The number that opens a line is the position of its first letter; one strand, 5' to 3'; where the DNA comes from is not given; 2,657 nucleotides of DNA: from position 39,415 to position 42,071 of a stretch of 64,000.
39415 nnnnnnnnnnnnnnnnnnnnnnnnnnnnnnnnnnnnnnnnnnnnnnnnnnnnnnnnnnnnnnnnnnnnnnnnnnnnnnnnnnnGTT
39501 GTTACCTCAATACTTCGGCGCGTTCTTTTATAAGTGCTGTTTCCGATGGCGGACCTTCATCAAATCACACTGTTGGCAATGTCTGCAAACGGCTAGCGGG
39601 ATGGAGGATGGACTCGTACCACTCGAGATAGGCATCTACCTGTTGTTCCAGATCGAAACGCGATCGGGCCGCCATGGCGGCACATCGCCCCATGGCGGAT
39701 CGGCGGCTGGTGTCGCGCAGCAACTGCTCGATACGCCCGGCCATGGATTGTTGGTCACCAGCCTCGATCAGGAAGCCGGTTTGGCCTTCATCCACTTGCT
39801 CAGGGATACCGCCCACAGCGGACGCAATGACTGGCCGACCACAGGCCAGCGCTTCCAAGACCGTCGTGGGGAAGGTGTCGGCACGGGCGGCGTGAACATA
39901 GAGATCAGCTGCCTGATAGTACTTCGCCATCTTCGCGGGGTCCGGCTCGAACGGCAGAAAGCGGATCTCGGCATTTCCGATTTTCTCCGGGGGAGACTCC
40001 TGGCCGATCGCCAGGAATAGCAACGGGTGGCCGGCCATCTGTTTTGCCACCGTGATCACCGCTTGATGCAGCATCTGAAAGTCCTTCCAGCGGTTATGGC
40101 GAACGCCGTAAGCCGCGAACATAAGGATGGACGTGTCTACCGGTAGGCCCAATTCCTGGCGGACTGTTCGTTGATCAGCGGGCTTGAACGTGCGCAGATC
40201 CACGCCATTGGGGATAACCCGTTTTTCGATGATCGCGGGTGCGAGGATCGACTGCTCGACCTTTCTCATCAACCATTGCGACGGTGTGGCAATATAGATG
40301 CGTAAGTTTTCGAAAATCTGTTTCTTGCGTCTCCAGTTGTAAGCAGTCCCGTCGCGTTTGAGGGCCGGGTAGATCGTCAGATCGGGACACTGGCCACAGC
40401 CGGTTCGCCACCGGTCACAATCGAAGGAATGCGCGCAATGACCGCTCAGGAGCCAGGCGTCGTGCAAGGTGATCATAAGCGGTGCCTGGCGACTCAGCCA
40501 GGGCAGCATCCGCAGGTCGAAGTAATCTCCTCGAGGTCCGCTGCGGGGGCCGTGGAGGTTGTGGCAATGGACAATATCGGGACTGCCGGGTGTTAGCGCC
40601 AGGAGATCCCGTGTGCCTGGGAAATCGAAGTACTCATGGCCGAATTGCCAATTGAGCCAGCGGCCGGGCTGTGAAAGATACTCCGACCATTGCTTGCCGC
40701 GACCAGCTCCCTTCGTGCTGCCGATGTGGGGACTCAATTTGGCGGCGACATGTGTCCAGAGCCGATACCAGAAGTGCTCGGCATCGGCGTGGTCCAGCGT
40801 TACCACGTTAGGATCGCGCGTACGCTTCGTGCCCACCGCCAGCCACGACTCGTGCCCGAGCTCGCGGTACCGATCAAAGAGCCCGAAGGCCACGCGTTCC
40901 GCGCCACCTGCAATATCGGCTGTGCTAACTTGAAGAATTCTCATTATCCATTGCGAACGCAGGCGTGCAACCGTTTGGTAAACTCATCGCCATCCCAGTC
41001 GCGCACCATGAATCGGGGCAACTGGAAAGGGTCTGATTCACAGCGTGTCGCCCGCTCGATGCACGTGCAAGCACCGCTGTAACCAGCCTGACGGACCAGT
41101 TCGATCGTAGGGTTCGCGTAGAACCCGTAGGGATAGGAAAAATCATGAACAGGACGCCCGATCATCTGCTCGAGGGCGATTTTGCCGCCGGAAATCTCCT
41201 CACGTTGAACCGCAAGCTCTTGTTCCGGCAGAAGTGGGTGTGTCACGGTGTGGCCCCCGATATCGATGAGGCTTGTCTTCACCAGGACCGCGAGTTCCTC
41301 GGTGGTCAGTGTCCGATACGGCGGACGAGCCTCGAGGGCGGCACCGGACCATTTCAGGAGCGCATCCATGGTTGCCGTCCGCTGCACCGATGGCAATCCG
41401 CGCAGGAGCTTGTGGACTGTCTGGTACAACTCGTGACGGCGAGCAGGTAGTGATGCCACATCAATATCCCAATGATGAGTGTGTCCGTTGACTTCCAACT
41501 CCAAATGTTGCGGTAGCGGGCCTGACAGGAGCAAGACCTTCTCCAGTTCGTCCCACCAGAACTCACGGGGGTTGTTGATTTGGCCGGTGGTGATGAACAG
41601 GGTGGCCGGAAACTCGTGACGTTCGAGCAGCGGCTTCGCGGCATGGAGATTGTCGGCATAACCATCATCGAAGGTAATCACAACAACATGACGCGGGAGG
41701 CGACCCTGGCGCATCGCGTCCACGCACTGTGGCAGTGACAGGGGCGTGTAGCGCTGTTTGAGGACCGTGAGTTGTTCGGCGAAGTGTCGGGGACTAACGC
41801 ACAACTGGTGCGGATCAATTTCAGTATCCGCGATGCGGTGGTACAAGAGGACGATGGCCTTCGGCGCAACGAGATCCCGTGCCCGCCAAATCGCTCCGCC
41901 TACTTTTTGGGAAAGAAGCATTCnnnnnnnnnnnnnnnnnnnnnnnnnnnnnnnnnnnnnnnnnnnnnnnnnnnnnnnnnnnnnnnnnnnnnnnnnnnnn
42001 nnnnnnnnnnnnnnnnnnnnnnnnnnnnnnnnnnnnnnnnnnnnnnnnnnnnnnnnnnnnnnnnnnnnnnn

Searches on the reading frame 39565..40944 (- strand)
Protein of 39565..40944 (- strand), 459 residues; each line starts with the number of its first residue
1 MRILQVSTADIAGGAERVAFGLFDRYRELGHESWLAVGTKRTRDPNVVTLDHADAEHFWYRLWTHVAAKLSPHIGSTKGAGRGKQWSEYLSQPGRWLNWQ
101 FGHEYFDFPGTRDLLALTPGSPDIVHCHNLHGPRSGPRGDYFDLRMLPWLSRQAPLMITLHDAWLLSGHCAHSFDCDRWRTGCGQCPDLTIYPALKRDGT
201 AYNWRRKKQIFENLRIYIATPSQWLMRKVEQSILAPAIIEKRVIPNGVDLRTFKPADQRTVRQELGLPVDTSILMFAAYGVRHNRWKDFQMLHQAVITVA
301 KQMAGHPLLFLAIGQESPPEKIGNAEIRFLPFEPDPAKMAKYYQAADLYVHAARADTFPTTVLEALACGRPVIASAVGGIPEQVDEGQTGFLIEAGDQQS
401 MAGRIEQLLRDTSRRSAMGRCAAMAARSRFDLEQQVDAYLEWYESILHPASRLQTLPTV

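Call 83: search_protein_families(library=ncbifam, proteins=[window:39565-40944:-], max_evalue=1e-8)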
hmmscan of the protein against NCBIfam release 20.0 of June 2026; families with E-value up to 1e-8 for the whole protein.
window:39565-40944:- (459 aa): 17 families
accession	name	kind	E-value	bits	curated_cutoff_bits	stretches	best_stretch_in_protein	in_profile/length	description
TIGR03449.1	mycothiol_MshA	equivalog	1.3e-28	100.1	462.5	1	242-447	191-404/406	D-inositol-3-phosphate glycosyltransferase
NF053787.1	GlcN_PG_synth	equivalog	5.2e-28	97.9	480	1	218-447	147-360/361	N-acetylglucosaminyl phosphatidylglycerol synthase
TIGR03088.1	stp2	hypoth_equivalog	8.3e-28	97.5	409.05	1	222-447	144-374/374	TIGR03088 family PEP-CTERM/XrtA system glycosyltransferase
TIGR03999.1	thiol_BshA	equivalog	1.6e-26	93.2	273.7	1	222-447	152-374/375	N-acetyl-alpha-D-glucosaminyl L-malate synthase BshA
NF041876.1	EPS_EpsE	equivalog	4.8e-20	72.2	400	1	338-435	288-385/389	exopolysaccharide biosynthesis GT4 family glycosyltransferase EpsE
TIGR04015.1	WcaC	equivalog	7.4e-20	71.5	784.85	1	154-385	127-346/405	colanic acid biosynthesis glycosyltransferase WcaC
TIGR04063.1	stp3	hypoth_equivalog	6e-18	64.9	442.05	1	242-447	183-396/397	TIGR04063 family PEP-CTERM/XrtA system glycosyltransferase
NF047684.1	TeichurnBiosyTuaC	equivalog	1.7e-17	63.4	550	1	237-447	183-390/391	teichuronic acid biosynthesis protein TuaC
NF012028.0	PRK15484.1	subfamily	5.7e-17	61.9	618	1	217-416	142-349/380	lipopolysaccharide N-acetylglucosaminyltransferase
TIGR02149.1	glgA_Coryne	subfamily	5.8e-17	61.9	302.4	1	242-447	172-391/391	glycogen synthase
NF038229.1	Glyco4_Geo_Pelo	equivalog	3.4e-15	55.9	400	1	337-447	229-337/338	GPMC system family 4 glycosyltransferase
TIGR04047.1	MSMEG_0565_glyc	hypoth_equivalog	6.3e-12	45.2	259.85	1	336-443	267-371/373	MSMEG_0565 family glycosyltransferase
NF007640.0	PRK10307.1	subfamily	4.5e-11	42.3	276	1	222-436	179-397/411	WcaI family glycosyltransferase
TIGR02472.1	sucr_P_syn_N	equivalog_domain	1.9e-10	40.1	576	1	347-441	342-436/439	sucrose-phosphate synthase, putative, glycosyltransferase domain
NF038295.1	EPS_HpsP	equivalog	7.9e-10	38.3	550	0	243-446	180-387/388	hormogonium polysaccharide biosynthesis glycosyltransferase HpsP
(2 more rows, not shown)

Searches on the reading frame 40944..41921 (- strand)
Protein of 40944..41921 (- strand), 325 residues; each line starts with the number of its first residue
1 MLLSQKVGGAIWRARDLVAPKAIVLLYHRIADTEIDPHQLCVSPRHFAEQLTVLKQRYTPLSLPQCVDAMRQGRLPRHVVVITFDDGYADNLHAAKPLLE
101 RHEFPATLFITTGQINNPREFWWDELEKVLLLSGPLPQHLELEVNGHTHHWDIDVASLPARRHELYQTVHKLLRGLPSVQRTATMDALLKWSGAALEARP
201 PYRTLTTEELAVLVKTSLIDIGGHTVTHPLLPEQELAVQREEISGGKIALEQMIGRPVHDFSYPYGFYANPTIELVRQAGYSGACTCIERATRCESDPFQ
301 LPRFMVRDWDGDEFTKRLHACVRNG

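Call 83: search_protein_families(library=ncbifam, proteins=[window:40944-41921:-], max_evalue=1e-8)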
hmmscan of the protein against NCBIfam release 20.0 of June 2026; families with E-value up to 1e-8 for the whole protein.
window:40944-41921:- (325 aa): 4 families
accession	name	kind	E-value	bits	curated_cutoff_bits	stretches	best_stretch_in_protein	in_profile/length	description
TIGR03938.2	deacetyl_PgaB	equivalog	2.6e-17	62.4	321.9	1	22-118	3-104/621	poly-beta-1,6-N-acetyl-D-glucosamine N-deacetylase PgaB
TIGR03933.1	PIA_icaB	equivalog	2.4e-14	53.5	248.35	0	41-118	34-112/245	intercellular adhesin biosynthesis polysaccharide N-deacetylase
NF011177.0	PRK14582.1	equivalog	3.7e-14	51.9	923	1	21-109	48-138/671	poly-beta-1,6-N-acetyl-D-glucosamine N-deacetylase PgaB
NF011176.0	PRK14581.1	equivalog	3.5e-10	38.6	1091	0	22-110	49-139/673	poly-beta-1,6-N-acetyl-D-glucosamine N-deacetylase PgaB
